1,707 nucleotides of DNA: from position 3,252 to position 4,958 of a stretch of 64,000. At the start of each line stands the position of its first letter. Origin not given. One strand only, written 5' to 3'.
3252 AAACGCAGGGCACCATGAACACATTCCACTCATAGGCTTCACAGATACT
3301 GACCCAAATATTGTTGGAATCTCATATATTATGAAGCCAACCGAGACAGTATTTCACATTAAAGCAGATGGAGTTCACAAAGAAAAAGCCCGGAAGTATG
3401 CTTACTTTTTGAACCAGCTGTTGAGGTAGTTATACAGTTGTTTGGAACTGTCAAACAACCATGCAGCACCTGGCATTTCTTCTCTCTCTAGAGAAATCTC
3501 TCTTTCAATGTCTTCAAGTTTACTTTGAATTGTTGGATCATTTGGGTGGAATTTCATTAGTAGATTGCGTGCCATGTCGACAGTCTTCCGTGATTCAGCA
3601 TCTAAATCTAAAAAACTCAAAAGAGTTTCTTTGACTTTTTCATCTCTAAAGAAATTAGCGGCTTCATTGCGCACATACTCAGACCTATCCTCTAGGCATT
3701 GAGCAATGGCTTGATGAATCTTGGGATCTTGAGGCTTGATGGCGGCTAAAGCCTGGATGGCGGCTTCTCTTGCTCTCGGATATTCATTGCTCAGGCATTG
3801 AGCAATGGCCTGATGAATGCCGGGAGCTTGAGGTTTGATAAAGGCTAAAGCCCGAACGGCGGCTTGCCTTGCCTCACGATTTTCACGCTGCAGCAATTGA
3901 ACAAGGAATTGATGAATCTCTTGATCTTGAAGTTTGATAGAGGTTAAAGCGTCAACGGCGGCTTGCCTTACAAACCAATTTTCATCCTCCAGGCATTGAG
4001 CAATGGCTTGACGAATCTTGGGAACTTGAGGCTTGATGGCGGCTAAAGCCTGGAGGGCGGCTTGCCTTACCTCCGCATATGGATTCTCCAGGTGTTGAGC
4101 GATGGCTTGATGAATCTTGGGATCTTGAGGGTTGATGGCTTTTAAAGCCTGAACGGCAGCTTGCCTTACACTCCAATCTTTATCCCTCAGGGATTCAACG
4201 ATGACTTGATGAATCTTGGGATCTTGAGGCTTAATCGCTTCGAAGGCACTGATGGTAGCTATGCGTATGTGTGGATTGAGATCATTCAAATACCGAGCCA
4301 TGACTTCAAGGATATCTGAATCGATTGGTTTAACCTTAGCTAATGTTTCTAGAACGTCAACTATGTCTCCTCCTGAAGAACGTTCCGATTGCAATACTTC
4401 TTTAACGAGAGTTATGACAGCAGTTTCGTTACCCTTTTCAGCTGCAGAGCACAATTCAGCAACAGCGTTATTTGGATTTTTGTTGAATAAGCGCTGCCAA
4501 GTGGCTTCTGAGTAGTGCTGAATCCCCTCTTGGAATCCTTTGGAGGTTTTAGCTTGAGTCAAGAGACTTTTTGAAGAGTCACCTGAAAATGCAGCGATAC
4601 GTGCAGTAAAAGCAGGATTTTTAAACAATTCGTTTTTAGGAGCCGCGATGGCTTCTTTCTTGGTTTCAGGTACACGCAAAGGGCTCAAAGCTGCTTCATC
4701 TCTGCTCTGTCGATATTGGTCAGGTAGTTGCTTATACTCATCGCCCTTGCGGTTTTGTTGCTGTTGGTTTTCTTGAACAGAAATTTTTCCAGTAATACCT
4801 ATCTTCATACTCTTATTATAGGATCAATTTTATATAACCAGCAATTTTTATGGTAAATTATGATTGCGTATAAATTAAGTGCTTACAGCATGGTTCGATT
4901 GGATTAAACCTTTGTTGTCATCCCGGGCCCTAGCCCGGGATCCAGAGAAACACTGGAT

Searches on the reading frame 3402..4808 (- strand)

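Call 29: search_protein_families(library=pfam, proteins=[window:3402-4808:-])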
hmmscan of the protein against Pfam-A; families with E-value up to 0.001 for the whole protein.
window:3402-4808:- (468 aa): 17 families
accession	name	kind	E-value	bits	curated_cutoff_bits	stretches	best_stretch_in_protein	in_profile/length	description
PF13646.12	HEAT_2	-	7.3e-40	135.6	27.7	5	236-322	4-88/88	HEAT repeats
PF02985.28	HEAT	-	5.1e-26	88.7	23.5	2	202-225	4-27/31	HEAT repeat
PF12765.13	Cohesin_HEAT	-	2.2e-14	54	21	0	196-222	16-42/42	HEAT repeat associated with sister chromatid cohesion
PF18991.6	DUF5724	-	5.4e-12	45.1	25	2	259-371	456-567/1214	Family of unknown function (DUF5724)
PF24714.1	TOR1L1_N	-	2.2e-11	44.1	43.3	1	185-229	197-242/281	TORTIFOLIA1 N-terminal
PF13513.12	HEAT_EZ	-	1.7e-10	41.6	27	0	278-323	1-54/55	HEAT-like repeat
PF12717.13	Cnd1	-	2.7e-10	41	26.4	0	233-342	23-144/162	non-SMC mitotic condensation complex subunit 1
PF01602.26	Adaptin_N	-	7.9e-10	38.3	37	1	162-325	111-293/524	Adaptin N terminal region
PF25151.1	TPR_Trm732_C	-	2.6e-09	37.6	27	0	263-311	96-143/159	Trm732, C-terminal TPR repeats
PF21581.3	SCD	-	6.8e-07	29.9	27.5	0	204-228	36-60/75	Stromalin conservative domain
PF25786.1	HEAT_GCN1_C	-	8.8e-07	29.5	27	0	259-340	22-107/151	GCN1-like, C-terminal HEAT repeats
PF08713.17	DNA_alkylation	-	1.1e-05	25.7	21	0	118-242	73-200/213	DNA alkylation repair enzyme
PF16064.11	DUF4806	-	8.9e-05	23.2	25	0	309-342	24-57/90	Domain of unknown function (DUF4806)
PF25598.1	ARM_PUB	-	0.00018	21.5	33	0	289-369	82-172/308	Plant U-box protein ARM repeat region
PF12372.14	Htt_N-HEAT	-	0.00022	20.2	26.2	0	275-360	105-169/851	Huntingtin, N-terminal HEAT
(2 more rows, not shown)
